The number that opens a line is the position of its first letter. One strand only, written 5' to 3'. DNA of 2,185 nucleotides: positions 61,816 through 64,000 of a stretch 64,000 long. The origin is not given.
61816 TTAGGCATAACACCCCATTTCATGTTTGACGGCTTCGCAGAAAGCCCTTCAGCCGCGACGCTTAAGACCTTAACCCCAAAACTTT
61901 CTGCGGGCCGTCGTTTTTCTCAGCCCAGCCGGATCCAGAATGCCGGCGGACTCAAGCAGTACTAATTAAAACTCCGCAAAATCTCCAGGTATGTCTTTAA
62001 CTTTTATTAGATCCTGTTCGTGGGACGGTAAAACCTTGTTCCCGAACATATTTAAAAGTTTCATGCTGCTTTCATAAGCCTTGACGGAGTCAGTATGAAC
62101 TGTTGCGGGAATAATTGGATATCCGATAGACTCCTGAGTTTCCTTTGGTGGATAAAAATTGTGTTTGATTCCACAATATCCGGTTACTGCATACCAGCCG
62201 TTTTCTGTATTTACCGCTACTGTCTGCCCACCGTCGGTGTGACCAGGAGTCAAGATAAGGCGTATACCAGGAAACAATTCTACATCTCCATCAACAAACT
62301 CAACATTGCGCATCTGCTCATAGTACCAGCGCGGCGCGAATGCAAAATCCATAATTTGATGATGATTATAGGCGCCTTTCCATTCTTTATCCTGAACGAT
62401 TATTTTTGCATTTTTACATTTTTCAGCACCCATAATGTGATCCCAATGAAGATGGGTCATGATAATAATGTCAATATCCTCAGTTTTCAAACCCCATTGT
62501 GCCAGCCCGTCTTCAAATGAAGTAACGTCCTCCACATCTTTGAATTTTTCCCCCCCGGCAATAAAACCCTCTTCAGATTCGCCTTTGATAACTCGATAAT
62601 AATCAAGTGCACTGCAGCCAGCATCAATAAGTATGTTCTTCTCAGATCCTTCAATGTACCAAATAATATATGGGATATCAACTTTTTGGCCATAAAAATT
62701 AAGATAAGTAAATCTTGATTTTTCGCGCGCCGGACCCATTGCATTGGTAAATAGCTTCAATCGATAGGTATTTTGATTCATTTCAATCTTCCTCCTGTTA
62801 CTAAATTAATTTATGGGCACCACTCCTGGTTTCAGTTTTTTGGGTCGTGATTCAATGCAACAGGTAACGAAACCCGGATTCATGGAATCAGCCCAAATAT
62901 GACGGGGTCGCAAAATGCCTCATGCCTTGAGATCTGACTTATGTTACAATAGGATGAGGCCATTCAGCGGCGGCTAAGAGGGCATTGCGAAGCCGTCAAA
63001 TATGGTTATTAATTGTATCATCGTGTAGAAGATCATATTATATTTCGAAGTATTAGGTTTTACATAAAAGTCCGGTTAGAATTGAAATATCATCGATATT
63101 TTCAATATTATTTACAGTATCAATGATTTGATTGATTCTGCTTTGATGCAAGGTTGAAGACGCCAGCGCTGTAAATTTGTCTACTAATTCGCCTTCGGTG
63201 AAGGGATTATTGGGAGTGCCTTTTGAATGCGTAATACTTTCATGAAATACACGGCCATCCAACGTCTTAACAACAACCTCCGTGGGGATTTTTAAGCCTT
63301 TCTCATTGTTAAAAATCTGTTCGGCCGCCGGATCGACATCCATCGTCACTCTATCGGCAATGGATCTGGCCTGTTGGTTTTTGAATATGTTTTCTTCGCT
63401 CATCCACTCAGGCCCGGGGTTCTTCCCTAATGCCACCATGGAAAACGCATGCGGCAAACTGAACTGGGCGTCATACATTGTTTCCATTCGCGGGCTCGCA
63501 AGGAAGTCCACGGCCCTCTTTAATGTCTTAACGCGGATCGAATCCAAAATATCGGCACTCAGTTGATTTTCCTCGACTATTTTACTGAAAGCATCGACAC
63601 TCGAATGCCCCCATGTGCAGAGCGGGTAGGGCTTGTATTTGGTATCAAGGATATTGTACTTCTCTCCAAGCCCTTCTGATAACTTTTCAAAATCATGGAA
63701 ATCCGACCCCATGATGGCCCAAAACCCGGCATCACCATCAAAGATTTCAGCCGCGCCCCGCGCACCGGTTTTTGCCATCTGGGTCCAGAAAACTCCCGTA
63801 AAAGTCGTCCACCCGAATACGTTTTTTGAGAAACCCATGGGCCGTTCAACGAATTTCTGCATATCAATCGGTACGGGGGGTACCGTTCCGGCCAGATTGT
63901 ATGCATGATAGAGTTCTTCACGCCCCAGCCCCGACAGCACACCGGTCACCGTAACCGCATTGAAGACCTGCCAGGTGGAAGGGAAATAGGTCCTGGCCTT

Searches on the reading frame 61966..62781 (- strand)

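Call 81: search_protein_families(library=pfam, proteins=[window:61966-62781:-], max_evalue=0.01)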
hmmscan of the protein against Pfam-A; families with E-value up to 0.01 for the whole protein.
window:61966-62781:- (271 aa): 3 families
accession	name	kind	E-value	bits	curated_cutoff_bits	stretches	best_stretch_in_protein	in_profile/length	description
PF00753.33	Lactamase_B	-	3.3e-16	60.3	22.7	1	40-201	8-148/196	Metallo-beta-lactamase superfamily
PF12706.13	Lactamase_B_2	-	0.00079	19.5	27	1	100-124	28-52/200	Beta-lactamase superfamily domain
PF13483.12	Lactamase_B_3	-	0.0035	17.8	24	1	41-133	10-67/160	Beta-lactamase superfamily domain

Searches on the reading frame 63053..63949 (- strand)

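Call 81: search_protein_families(library=pfam, proteins=[window:63053-63949:-], max_evalue=0.01)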
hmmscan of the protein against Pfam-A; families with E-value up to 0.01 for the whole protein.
window:63053-63949:- (298 aa): 2 families
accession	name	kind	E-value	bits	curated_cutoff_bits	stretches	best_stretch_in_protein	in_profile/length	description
PF19305.4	MmgE_PrpD_C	-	1e-28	100.8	32.1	1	108-279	1-170/173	MmgE/PrpD C-terminal domain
PF03972.19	MmgE_PrpD_N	-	4.3e-06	26.6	32.1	1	3-83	160-238/244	MmgE/PrpD N-terminal domain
